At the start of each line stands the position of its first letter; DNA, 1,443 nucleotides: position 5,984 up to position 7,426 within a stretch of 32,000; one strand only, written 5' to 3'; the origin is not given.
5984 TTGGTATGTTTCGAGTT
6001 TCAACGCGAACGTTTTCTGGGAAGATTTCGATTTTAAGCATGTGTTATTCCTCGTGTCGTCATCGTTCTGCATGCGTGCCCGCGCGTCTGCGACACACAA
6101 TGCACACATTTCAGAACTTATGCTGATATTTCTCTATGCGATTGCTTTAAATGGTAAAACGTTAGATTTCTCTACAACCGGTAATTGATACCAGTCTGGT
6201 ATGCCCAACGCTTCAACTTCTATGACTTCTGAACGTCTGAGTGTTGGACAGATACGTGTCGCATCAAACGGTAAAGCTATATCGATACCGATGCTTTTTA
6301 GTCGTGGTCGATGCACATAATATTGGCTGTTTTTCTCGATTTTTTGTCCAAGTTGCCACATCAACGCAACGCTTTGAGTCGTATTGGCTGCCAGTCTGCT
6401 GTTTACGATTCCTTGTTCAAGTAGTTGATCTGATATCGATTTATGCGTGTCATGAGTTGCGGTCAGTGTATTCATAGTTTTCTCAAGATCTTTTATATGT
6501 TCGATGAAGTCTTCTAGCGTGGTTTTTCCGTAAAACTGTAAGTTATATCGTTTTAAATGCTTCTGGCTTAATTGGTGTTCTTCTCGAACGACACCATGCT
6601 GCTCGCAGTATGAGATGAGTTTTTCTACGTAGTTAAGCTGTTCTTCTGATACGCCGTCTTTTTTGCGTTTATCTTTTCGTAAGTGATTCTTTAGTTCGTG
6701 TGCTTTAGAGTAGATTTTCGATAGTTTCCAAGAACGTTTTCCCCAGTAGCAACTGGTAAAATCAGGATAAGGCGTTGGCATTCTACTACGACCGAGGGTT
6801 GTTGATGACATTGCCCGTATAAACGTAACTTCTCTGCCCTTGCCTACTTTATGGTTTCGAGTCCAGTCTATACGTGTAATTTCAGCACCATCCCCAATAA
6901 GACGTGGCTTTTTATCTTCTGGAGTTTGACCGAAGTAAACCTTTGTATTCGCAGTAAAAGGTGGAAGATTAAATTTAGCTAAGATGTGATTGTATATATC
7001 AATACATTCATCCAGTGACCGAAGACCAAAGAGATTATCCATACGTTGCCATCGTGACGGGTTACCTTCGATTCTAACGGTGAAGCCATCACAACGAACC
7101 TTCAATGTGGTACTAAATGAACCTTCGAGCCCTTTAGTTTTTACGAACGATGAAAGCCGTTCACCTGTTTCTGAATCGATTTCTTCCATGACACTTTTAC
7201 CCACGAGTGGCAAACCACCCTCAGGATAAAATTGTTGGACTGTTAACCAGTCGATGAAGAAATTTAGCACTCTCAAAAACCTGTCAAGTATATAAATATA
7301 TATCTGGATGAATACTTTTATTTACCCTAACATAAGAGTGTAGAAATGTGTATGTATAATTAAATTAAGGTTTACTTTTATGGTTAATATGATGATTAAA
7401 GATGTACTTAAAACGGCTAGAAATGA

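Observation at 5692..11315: Two identical tandem copies of an RS1-like satellite filamentous phage, next to an unrelated complete inovirus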

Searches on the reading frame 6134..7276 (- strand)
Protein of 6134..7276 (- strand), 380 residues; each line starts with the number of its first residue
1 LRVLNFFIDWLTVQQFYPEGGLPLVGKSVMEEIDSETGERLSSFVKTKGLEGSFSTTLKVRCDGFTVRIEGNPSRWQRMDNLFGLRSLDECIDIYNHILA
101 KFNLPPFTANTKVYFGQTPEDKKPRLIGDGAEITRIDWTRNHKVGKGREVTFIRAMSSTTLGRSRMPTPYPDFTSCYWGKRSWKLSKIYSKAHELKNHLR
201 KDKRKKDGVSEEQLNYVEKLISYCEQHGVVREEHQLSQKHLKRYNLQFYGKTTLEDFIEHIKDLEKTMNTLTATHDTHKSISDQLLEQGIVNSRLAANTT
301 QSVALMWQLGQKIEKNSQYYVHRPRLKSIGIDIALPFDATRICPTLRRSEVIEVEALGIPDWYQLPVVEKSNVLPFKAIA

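Call 8: search_protein_families(library=pfam, proteins=[window:6134-7276:-], max_evalue=0.01)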
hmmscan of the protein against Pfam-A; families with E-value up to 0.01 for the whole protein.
window:6134-7276:- (380 aa): 3 families
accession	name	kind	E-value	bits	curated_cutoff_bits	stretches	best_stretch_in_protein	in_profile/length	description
PF05144.20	Phage_CRI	-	2.8e-14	53.8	21.7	1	8-251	2-228/232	Replication-associated protein G2P N-terminal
PF05155.20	G2P_X_C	-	3.8e-11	43.9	25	1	285-367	1-86/88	Replication-associated protein G2P C-terminal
PF07852.16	DUF1642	-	0.0053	17.7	27.8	0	255-326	11-79/138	Protein of unknown function (DUF1642)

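Call 9: search_protein_families(library=phrogs, proteins=[window:6134-7276:-], max_evalue=0.01)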
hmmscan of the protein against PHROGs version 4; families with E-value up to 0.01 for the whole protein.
window:6134-7276:- (380 aa): 3 families
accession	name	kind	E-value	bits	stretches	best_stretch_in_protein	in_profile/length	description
phrog_702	-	DNA, RNA and nucleotide metabolism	3.1e-87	294.2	1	7-379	2-379/382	replication protein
phrog_24563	-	unknown function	4.3e-15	56.8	1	4-118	1-120/134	-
phrog_17464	-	DNA, RNA and nucleotide metabolism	1.4e-08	35.8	1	282-363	3-85/100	replication protein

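Call 14: search_dna_similar(query=window:6134-7276:-, collection=phages, mode=protein, max_rows=30)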
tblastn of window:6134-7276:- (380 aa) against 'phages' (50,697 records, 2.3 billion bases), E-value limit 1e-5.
Records with a match: 22; places in all: 23; records where one place covers at least 80% of the query: 21.
Best place of each record, by identity: <60% 22.
By first word of the organism name: Vibrio 5; Pseudomonas 4; Dulem 4; Inovirus 3; Phage 2; Alteromonas 2; Escherichia 2.
By host as written in the record: Varecia variegata 4; Pseudomonas aeruginosa 3; - 3; Homo sapiens 3; Vibrio cyclitrophicus 10N.239.311.A09 2; Vibrio cyclitrophicus 10N.239.311.C11 2; Vibrio cyclitrophicus 10N.239.311.B03 1; Pseudomonas aeruginosa ZS-PA-35 1; and 3 more.
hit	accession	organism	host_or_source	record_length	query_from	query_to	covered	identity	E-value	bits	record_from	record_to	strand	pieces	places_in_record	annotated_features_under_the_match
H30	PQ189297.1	Vibrio phage 10N.239.311.A09_PE002A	Vibrio cyclitrophicus 10N.239.311.A09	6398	5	366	95%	49.9%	2e-115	375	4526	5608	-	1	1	hypothetical protein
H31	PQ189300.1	Vibrio phage 10N.239.311.B03_PE002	Vibrio cyclitrophicus 10N.239.311.B03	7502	5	366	95%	49.9%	2e-115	375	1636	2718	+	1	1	hypothetical protein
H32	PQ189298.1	Vibrio phage 10N.239.311.A09_PE002B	Vibrio cyclitrophicus 10N.239.311.A09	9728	5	366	95%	49.9%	2e-115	375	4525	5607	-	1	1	hypothetical protein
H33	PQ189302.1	Vibrio phage 10N.239.311.C11_PE002A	Vibrio cyclitrophicus 10N.239.311.C11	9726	5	366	95%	49.9%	2e-115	375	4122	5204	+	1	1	hypothetical protein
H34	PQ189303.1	Vibrio phage 10N.239.311.C11_PE002B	Vibrio cyclitrophicus 10N.239.311.C11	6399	5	366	95%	49.6%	1e-114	372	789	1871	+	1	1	hypothetical protein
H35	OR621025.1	Pseudomonas phage 17897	Pseudomonas aeruginosa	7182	6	367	95%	39.1%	4e-69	241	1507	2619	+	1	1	replication protein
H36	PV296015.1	Pseudomonas phage WX-Y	Pseudomonas aeruginosa ZS-PA-35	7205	5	367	96%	37.7%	1e-61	219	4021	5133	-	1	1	RstA1 protein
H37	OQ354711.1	Pseudomonas phage WX_Y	Pseudomonas aeruginosa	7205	7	367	95%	37.9%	2e-61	219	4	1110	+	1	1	RstA1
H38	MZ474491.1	Phage silverpheasant213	cloacal swab from silver pheasant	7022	4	366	96%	35.3%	4e-55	201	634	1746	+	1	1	replication protein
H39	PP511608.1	Dulem virus 56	Varecia variegata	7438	6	368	96%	35.1%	1e-52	194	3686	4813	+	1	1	replication protein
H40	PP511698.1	Dulem virus 56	Varecia variegata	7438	6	368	96%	35.1%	2e-52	193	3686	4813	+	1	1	replication protein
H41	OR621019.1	Pseudomonas phage 36-2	Pseudomonas aeruginosa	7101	6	364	94%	35.4%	1e-60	217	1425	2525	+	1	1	replication protein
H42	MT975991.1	Alteromonas phage phiAFP1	Alteromonas macleodii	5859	4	371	97%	34.2%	2e-57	207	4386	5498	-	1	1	putative replication-associated protein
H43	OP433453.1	Alteromonas phage phiAFP1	Alteromonas abrolhosensis JKT1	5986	4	371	97%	34.2%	2e-57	207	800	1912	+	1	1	hypothetical protein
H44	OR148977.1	Inovirus D_HF32_91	Homo sapiens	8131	7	380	98%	33.2%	6e-53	194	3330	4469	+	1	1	replication initiation factor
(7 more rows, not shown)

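Call 15: find_homologous_proteins(query=window:6134-7276:-)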
Query window:6134-7276:- (380 aa): 408 proteins with E <= 0.001 among 3034 candidates; the best 120 are listed.
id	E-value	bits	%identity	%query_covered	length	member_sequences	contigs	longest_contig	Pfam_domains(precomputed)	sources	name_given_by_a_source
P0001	1.1e-238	809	91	99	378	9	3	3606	PF05144.21,PF05155.21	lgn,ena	-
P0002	4.6e-160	551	64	99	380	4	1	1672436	PF05144.21,PF05155.21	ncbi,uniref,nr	ncbi:phage/plasmid replication protein, II/X family [Vibrio sp. Isolate30]|uniref:phage/plasmid repl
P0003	2.5e-155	535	62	99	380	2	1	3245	PF05144.21,PF05155.21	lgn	-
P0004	3.9e-155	534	62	99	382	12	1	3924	PF05144.21,PF05155.21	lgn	-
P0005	6.7e-155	534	61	99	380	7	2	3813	PF05144.21,PF05155.21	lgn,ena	-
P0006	1.3e-154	533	62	99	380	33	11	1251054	PF05144.21,PF05155.21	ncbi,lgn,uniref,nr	ncbi:hypothetical protein LG820_001263 [Vibrio parahaemolyticus]|uniref:phage/plasmid replication pr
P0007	1.9e-154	532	61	99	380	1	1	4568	PF05144.21,PF05155.21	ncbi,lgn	-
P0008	3.9e-154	531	61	99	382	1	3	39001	PF05144.21,PF05155.21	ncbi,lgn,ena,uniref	ncbi:phage/plasmid replication protein, II/X family [Vibrio harveyi]|uniref:phage/plasmid replicatio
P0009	1.1e-153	530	61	99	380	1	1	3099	PF05144.21,PF05155.21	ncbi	-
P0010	1.8e-153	529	61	99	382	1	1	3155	PF05144.21,PF05155.21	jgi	-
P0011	3.7e-153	528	62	99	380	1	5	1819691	PF05144.21,PF05155.21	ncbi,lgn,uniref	ncbi:TPA: phage/plasmid replication protein, II/X family [Vibrio parahaemolyticus]|uniref:phage/plas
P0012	5.5e-153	527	61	98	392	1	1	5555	PF05144.21,PF05155.21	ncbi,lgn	-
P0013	5.8e-153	527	61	99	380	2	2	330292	PF05144.21,PF05155.21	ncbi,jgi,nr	ncbi:hypothetical protein RQV73_001968 [Vibrio fluvialis]|jgi:II/X family phage/plasmid replication 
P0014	1.4e-152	526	60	99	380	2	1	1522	PF05144.21,PF05155.21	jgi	-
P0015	2.9e-152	525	61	99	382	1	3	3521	PF05144.21,PF05155.21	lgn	-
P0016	3.7e-152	525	61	99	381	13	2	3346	PF05144.21,PF05155.21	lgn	-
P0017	3.7e-152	524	61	99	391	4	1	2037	PF05144.21,PF05155.21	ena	-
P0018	4.1e-152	524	60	99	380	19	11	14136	PF05144.21,PF05155.21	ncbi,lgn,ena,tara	tara:strand:- start:932 stop:2074 length:1143 start_codon:yes stop_codon:yes gene_type:complete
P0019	7.8e-152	523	60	99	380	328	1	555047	PF05144.21,PF05155.21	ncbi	-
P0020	1.3e-151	523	61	99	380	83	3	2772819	PF05144.21,PF05155.21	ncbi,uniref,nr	ncbi:phage/plasmid replication protein, gene II/X family [Vibrio cincinnatiensis]|uniref:Phage/plasm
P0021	2.2e-151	522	61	99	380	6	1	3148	PF05144.21,PF05155.21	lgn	-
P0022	2.5e-151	522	60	99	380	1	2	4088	PF05144.21,PF05155.21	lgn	-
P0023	2.7e-151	522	61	99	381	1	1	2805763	PF05144.21,PF05155.21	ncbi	-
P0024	3.1e-151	521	60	99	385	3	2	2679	PF05144.21,PF05155.21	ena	-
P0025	3.4e-151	521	61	99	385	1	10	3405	PF05144.21,PF05155.21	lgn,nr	nr:phage/plasmid replication protein, II/X family [Vibrio parahaemolyticus]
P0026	4.1e-151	521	61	99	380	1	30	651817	PF05144.21,PF05155.21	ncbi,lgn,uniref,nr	ncbi:phage/plasmid replication protein, II/X family [Vibrio parahaemolyticus]|uniref:phage/plasmid r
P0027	4.6e-151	521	61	99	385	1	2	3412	PF05144.21,PF05155.21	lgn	-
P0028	5.3e-151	521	61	99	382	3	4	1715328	PF05144.21,PF05155.21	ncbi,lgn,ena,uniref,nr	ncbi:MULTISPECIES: phage/plasmid replication protein, II/X family [Vibrio]|uniref:phage/plasmid repl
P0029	5.6e-151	521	61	99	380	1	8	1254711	PF05144.21,PF05155.21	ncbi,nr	ncbi:hypothetical protein Q9X98_000714 [Vibrio parahaemolyticus]|nr:hypothetical protein [Vibrio par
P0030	1.7e-150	519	62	97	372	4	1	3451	PF05144.21,PF05155.21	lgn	-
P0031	3.9e-150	518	60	99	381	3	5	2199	PF05144.21,PF05155.21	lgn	-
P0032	6.2e-150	517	60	99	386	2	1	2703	PF05144.21,PF05155.21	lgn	-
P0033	9.9e-150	517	61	99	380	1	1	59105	PF05144.21,PF05155.21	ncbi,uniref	ncbi:phage/plasmid replication protein, II/X family [Vibrio sp. F74]|uniref:phage/plasmid replicatio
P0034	1.5e-149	516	61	98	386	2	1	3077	PF05144.21,PF05155.21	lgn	-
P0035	1.8e-149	516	59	99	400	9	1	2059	PF05144.21,PF05155.21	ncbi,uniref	ncbi:phage/plasmid replication protein, II/X family, partial [Shewanella jiangmenensis]|uniref:phage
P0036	2.0e-149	515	61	99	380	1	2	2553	PF05144.21,PF05155.21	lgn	-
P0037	4.5e-149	514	59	99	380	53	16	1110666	PF05144.21,PF05155.21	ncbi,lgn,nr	ncbi:hypothetical protein M3905_000710 [Vibrio metschnikovii]|nr:phage/plasmid replication protein, 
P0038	6.1e-149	514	59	99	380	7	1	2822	PF05144.21,PF05155.21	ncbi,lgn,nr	ncbi:hypothetical protein P0F05_003393 [Vibrio metschnikovii]|nr:hypothetical protein [Vibrio metsch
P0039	6.9e-149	514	61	97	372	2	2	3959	PF05144.21,PF05155.21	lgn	-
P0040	1.3e-148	513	60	99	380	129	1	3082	PF05144.21,PF05155.21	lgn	-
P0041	2.6e-148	512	59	99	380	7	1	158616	PF05144.21,PF05155.21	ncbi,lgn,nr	ncbi:hypothetical protein QNE21_001543 [Vibrio vulnificus]|nr:hypothetical protein [Vibrio vulnificu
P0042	3.5e-148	511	60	99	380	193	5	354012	PF05144.21,PF05155.21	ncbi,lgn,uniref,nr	ncbi:phage/plasmid replication protein, II/X family [Vibrio cholerae]|uniref:phage/plasmid replicati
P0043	3.5e-148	511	60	99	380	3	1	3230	PF05144.21,PF05155.21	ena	-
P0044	4.4e-148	511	60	96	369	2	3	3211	PF05144.21,PF05155.21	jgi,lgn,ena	-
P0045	5.3e-148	511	59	99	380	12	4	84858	PF05144.21,PF05155.21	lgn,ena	-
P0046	6.8e-148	510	60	97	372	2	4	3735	PF05144.21,PF05155.21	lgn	-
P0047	9.5e-148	510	60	97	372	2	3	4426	PF05144.21,PF05155.21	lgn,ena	-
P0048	1.0e-147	510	59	99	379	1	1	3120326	PF05144.21,PF05155.21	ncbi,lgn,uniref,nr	ncbi:hypothetical protein GT360_07210 [Vibrio astriarenae]|uniref:Uncharacterized protein n=1 Tax=Vi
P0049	1.4e-147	509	60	99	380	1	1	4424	PF05144.21,PF05155.21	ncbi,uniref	ncbi:phage/plasmid replication protein, II/X family [Photobacterium swingsii]|uniref:phage/plasmid r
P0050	2.0e-147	509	59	99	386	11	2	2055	PF05144.21,PF05155.21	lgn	-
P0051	3.7e-147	508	60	99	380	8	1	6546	PF05144.21,PF05155.21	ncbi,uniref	ncbi:phage/plasmid replication protein, II/X family [Vibrio sp. 10N.247.310.34]|uniref:phage/plasmid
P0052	5.1e-147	508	59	99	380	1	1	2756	PF05144.21,PF05155.21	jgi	jgi:II/X family phage/plasmid replication protein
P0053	6.3e-147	507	59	99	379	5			PF05144.21,PF05155.21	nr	nr:phage/plasmid replication protein, II/X family [Moritella viscosa]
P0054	9.6e-147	507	59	99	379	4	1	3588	PF05144.21,PF05155.21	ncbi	ncbi:phage/plasmid replication protein, II/X family [Vibrio splendidus]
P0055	1.0e-146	507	60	99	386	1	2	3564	PF05144.21,PF05155.21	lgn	-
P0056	1.3e-146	506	59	99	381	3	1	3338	PF05144.21,PF05155.21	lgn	-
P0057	1.4e-146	506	60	97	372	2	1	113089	PF05144.21,PF05155.21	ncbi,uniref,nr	ncbi:hypothetical protein F9817_08575 [Vibrio sp. CAIM 722]|uniref:Replication protein II/X n=2 Tax=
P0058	1.7e-146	506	58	99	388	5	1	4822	PF05144.21,PF05155.21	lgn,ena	-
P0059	1.8e-146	506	59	99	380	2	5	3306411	PF05144.21,PF05155.21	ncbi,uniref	ncbi:phage/plasmid replication protein, II/X family [Photobacterium leiognathi subsp. mandapamensis]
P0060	2.1e-146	506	60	99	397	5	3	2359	PF05144.21,PF05155.21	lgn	-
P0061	3.2e-146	505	58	99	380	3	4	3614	PF05144.21,PF05155.21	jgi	-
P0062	4.1e-146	505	60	97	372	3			PF05144.21,PF05155.21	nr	nr:phage/plasmid replication protein, II/X family [Vibrio ostreicida]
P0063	4.7e-146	504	59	99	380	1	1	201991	PF05144.21,PF05155.21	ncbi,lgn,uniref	ncbi:phage/plasmid replication protein, II/X family [Shewanella atlantica]|uniref:phage/plasmid repl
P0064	5.8e-146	504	59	99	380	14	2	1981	PF05144.21,PF05155.21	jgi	-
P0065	6.8e-146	504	59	97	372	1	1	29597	PF05144.21,PF05155.21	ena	-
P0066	9.0e-146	503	59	99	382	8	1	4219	PF05144.21,PF05155.21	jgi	jgi:II/X family phage/plasmid replication protein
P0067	1.1e-145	503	60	99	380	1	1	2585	PF05144.21,PF05155.21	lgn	-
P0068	1.5e-145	503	60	97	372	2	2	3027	PF05144.21,PF05155.21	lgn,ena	-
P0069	1.9e-145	502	60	98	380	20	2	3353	PF05144.21,PF05155.21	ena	-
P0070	2.5e-145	502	59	99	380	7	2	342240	PF05144.21,PF05155.21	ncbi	ncbi:phage/plasmid replication protein, II/X family [Vibrio splendidus]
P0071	4.2e-145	501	60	97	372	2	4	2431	PF05144.21,PF05155.21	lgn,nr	nr:phage replication protein RstA1 [Vibrio tapetis]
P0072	9.1e-145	500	59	97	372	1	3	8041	PF05144.21,PF05155.21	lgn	-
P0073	1.1e-144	500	58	98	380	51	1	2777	PF05144.21,PF05155.21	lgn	-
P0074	1.1e-144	500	58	99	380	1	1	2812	PF05144.21,PF05155.21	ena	-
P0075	4.0e-144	498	58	99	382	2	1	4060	PF05144.21,PF05155.21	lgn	-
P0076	4.3e-144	498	58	99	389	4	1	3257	PF05144.21,PF05155.21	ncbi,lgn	-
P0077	8.6e-144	497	59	97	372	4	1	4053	PF05144.21,PF05155.21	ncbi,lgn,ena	-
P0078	1.5e-143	496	61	94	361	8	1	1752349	PF05144.21,PF05155.21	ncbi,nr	ncbi:hypothetical protein VA208B3_41610 [Vibrio alginolyticus]|nr:hypothetical protein VA208B3_41360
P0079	1.5e-143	496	59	99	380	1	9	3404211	PF05144.21,PF05155.21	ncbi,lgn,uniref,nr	ncbi:phage/plasmid replication protein, II/X family [Vibrio furnissii]|uniref:phage/plasmid replicat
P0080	1.5e-143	496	59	99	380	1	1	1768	PF05144.21,PF05155.21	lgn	-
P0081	2.3e-143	496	58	99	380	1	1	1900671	PF05144.21,PF05155.21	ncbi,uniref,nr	ncbi:phage/plasmid replication protein, II/X family [Thaumasiovibrio subtropicus]|uniref:phage/plasm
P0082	2.3e-143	496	59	97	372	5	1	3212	PF05144.21,PF05155.21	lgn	-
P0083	2.4e-143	496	59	97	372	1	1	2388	PF05144.21,PF05155.21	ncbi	-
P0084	3.3e-143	495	58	99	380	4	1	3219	PF05144.21,PF05155.21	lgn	-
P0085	3.8e-143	495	58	99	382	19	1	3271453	PF05144.21,PF05155.21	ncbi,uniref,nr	ncbi:phage/plasmid replication protein, II/X family [Photobacterium damselae subsp. damselae]|uniref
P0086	4.4e-143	495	58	99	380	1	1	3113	PF05144.21,PF05155.21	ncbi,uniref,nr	ncbi:fumarate reductase [Photobacterium aquae]|uniref:Fumarate reductase n=1 Tax=Photobacterium aqua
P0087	5.3e-143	494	58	99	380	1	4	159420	PF05144.21,PF05155.21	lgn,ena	-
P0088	7.1e-143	494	61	92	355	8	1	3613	PF05144.21,PF05155.21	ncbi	ncbi:phage/plasmid replication protein, II/X family, partial [Vibrio parahaemolyticus]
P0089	8.8e-143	494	56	99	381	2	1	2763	PF05144.21,PF05155.21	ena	-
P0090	1.2e-142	493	58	99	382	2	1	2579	PF05144.21,PF05155.21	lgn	-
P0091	3.0e-142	492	58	99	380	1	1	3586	PF05144.21,PF05155.21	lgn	-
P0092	4.9e-142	491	57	97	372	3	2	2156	PF05144.21,PF05155.21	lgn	-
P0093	5.9e-142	491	57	97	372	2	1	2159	PF05144.21,PF05155.21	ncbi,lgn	-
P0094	1.1e-141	490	57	99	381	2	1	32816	PF05144.21,PF05155.21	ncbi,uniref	ncbi:phage/plasmid replication protein, II/X family [Photobacterium indicum]|uniref:phage/plasmid re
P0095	1.3e-141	490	58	99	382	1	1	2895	PF05144.21,PF05155.21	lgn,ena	-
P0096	2.9e-141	489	57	97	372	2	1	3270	PF05144.21,PF05155.21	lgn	-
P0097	5.0e-141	488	57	97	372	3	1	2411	PF05144.21,PF05155.21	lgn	-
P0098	1.3e-140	486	57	97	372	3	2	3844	PF05144.21,PF05155.21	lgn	-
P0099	2.0e-140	486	56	99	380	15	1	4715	PF05144.21,PF05155.21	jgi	jgi:II/X family phage/plasmid replication protein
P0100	2.1e-140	486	57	99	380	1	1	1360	PF05144.21,PF05155.21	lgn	-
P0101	3.7e-140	485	58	99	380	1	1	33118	PF05144.21,PF05155.21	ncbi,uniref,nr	ncbi:phage/plasmid replication domain-containing protein [Aliivibrio finisterrensis]|uniref:phage/pl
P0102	3.9e-140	485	58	99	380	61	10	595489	PF05144.21,PF05155.21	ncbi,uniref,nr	ncbi:Fumarate reductase [Vibrio crassostreae]|uniref:phage/plasmid replication protein, II/X family 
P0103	8.0e-140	484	58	96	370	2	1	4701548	PF05144.21,PF05155.21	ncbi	ncbi:phage/plasmid replication protein, II/X family [Agarivorans sp. MS3-6]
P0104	1.2e-139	483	56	99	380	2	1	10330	PF05144.21,PF05155.21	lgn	-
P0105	1.5e-139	483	56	99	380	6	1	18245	PF05144.21,PF05155.21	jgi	jgi:II/X family phage/plasmid replication protein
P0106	2.1e-139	483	56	99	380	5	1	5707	PF05144.21,PF05155.21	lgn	-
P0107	1.6e-137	476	55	98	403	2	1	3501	PF05144.21,PF05155.21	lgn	-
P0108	1.8e-137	476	58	97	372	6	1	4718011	PF05144.21,PF05155.21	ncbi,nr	ncbi:phage/plasmid replication protein, II/X family [Shewanella maritima]|nr:phage/plasmid replicati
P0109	3.0e-137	475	57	99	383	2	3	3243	PF05144.21,PF05155.21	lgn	-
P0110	5.4e-137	475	56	99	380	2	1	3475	PF05144.21,PF05155.21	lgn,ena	-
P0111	5.9e-136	471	55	98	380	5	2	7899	PF05144.21,PF05155.21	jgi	jgi:II/X family phage/plasmid replication protein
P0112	6.2e-136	471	56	99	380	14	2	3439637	PF05144.21,PF05155.21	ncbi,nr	ncbi:hypothetical protein ISX50_17935 [Vibrio cyclitrophicus]|nr:phage/plasmid replication protein [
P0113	6.3e-136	471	57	99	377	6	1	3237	PF05144.21,PF05155.21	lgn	-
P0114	1.2e-135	470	54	100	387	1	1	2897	PF05144.21,PF05155.21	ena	-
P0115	3.0e-135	469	56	94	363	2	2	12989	PF05144.21,PF05155.21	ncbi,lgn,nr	ncbi:MAG: hypothetical protein PWP74_889 [Shewanella sp.]|nr:hypothetical protein [Shewanella sp.]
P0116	1.6e-134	466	56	99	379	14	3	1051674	PF05144.21,PF05155.21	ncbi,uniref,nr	ncbi:phage/plasmid replication protein, II/X family [Vibrio renipiscarius]|uniref:Fumarate reductase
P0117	3.2e-134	465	56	98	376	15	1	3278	PF05144.21,PF05155.21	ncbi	ncbi:phage/plasmid replication protein, II/X family, partial [Vibrio sp. 10N.247.311.46]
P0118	6.8e-134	464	57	97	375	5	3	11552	PF05144.21,PF05155.21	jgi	jgi:II/X family phage/plasmid replication protein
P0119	1.1e-133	464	57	93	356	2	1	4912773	PF05144.21,PF05155.21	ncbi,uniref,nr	ncbi:phage/plasmid replication protein, II/X family [Shewanella donghaensis]|uniref:phage/plasmid re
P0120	1.7e-133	463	56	97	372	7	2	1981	PF05144.21,PF05155.21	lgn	-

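Call 20: find_encoding_contigs(protein=window:6134-7276:-, flank=10000, max_places=8)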
Protein window:6134-7276:- (380 aa): no gene with exactly this product is on record in the collection.
